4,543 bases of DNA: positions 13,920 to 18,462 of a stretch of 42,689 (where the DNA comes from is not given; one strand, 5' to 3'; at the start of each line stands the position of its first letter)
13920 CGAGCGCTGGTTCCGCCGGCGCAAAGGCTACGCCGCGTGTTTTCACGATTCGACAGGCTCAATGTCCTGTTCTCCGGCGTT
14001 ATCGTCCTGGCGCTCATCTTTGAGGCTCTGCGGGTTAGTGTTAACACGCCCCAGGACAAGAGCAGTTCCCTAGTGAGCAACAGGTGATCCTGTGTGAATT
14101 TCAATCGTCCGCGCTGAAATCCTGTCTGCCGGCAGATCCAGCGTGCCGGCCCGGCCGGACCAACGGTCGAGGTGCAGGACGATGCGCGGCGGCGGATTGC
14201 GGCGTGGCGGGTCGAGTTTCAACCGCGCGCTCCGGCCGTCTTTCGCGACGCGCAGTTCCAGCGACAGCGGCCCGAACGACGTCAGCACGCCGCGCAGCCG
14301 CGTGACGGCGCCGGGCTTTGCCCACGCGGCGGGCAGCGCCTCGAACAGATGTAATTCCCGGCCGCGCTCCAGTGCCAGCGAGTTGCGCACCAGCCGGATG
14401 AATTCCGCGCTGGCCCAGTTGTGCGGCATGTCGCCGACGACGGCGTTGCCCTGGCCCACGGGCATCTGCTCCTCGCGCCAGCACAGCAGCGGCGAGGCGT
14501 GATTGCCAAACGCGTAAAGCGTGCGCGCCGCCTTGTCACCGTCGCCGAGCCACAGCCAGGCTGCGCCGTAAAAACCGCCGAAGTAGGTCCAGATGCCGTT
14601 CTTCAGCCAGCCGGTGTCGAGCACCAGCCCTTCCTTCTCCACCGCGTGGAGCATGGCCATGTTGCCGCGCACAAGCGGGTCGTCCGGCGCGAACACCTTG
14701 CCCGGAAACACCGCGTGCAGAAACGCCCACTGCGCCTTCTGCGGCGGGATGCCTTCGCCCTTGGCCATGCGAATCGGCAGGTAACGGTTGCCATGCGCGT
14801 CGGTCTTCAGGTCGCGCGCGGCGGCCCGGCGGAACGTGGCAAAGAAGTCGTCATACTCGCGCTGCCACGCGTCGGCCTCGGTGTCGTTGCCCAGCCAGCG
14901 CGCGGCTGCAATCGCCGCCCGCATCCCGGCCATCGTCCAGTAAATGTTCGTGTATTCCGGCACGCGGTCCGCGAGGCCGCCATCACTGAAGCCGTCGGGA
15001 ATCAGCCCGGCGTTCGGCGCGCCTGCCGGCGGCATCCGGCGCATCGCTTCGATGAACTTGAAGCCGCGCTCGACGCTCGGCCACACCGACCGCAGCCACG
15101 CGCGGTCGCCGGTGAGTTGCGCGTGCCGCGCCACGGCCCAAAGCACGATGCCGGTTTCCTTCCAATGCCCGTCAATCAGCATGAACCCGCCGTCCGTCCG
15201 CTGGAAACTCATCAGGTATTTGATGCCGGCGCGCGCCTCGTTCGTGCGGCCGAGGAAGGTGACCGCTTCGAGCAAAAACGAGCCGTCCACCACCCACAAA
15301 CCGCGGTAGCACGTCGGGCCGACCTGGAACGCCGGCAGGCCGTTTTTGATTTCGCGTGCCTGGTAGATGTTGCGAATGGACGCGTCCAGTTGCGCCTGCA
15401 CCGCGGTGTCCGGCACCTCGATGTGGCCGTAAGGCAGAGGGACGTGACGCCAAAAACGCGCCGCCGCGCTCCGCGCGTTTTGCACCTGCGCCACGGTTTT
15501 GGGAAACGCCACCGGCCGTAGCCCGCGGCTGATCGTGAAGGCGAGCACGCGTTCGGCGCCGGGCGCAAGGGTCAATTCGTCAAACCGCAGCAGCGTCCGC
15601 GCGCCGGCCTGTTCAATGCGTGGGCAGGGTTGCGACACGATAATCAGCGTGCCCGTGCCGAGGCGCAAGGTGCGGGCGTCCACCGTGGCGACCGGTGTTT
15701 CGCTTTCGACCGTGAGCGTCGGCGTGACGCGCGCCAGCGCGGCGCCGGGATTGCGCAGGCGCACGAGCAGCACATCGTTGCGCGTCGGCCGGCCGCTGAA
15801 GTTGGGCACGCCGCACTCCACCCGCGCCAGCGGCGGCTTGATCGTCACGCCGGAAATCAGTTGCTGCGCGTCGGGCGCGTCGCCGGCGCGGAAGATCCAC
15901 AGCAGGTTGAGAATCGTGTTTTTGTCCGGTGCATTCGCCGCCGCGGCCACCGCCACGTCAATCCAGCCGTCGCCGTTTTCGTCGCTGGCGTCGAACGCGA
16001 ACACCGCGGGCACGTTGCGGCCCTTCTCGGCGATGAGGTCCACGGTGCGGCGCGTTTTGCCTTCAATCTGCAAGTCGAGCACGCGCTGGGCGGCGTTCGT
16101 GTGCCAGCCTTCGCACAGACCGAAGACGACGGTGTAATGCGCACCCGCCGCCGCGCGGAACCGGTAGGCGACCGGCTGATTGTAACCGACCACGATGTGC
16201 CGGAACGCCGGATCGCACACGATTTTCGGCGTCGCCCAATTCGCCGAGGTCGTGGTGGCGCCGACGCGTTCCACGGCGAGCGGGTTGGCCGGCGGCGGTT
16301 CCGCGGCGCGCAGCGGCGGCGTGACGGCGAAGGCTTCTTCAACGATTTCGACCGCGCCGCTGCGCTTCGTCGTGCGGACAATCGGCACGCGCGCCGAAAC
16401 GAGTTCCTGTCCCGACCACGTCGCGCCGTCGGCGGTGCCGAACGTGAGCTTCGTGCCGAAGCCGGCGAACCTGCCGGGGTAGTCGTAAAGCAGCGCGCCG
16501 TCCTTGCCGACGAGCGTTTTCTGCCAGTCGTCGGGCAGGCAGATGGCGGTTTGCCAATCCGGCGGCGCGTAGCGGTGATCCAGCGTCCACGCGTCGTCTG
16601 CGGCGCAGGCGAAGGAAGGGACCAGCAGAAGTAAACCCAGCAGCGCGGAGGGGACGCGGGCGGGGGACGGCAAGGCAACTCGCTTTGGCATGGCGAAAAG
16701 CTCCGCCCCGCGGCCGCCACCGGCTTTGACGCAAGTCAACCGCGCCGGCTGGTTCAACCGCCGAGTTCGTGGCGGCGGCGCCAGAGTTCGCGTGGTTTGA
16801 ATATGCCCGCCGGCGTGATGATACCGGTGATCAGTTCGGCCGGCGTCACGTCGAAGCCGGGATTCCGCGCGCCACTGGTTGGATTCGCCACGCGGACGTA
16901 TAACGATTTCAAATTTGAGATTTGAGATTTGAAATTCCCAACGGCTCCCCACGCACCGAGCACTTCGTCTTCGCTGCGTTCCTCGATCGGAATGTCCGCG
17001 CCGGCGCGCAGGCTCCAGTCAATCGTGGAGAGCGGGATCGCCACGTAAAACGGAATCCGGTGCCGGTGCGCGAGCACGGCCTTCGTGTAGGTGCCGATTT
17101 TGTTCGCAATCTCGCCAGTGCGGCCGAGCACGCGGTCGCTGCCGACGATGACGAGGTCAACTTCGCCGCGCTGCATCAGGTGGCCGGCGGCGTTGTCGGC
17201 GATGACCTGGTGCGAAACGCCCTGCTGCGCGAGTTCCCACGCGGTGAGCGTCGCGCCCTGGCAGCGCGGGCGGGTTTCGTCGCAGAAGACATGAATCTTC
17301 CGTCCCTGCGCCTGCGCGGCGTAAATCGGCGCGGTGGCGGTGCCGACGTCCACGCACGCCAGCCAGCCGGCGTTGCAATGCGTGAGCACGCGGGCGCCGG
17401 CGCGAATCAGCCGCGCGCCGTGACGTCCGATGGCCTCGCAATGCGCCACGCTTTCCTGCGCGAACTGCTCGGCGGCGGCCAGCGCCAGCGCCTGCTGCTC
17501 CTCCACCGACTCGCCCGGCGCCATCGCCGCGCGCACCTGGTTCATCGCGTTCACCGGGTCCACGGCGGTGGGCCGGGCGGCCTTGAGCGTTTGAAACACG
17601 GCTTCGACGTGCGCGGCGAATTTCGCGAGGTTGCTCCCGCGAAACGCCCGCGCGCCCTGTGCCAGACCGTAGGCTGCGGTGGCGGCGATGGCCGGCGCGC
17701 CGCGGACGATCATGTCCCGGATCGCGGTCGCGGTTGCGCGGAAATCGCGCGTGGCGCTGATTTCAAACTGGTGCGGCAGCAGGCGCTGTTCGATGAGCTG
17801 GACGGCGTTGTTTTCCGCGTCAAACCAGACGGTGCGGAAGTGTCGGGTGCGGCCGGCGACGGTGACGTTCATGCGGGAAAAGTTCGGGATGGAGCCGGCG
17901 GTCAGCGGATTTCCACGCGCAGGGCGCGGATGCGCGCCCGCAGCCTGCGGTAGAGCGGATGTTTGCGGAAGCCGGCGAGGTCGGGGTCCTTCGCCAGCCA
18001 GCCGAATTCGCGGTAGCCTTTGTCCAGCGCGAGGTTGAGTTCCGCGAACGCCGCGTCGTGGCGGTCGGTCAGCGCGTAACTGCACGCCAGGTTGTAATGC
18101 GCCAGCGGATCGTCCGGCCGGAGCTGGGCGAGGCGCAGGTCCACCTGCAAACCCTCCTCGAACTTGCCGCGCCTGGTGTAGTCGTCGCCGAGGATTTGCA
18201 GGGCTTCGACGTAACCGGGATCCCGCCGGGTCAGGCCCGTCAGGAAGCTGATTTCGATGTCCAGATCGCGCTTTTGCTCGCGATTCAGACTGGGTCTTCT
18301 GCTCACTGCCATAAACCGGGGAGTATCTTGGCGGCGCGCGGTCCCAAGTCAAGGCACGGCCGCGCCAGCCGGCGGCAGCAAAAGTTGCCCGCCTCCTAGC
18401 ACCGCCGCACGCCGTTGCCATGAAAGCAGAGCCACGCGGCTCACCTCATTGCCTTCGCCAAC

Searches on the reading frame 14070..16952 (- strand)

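Call 8: search_protein_families(library=pfam, proteins=[window:14070-16952:-], max_evalue=0.001)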
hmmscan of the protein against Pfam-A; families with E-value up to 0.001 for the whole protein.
window:14070-16952:- (960 aa): 0 families

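Call 13: search_protein_families(library=ncbifam, proteins=[window:14070-16952:-], max_evalue=0.001)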
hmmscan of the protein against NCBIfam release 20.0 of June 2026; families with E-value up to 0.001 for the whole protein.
window:14070-16952:- (960 aa): 1 family
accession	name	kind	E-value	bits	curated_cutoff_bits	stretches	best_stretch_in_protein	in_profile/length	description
TIGR01577.1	oligosac_amyl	hypoth_equivalog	8.3e-07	28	820.7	1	548-637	291-392/616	oligosaccharide amylase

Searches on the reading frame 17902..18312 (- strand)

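Call 10: search_protein_families(library=pfam, proteins=[window:17902-18312:-], max_evalue=0.001)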
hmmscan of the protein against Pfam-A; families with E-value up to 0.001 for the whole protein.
window:17902-18312:- (136 aa): 4 families
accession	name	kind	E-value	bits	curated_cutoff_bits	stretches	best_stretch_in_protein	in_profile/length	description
PF13414.12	TPR_11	-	1.2e-05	25.3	26.8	1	42-79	1-38/42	TPR repeat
PF13432.12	TPR_16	-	3e-05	24.8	32.7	0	41-98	3-60/65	Tetratricopeptide repeat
PF13431.12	TPR_17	-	5.3e-05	23.6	24.4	0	62-88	6-32/34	Tetratricopeptide repeat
PF07719.23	TPR_2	-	0.00016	22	27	0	69-97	1-29/34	Tetratricopeptide repeat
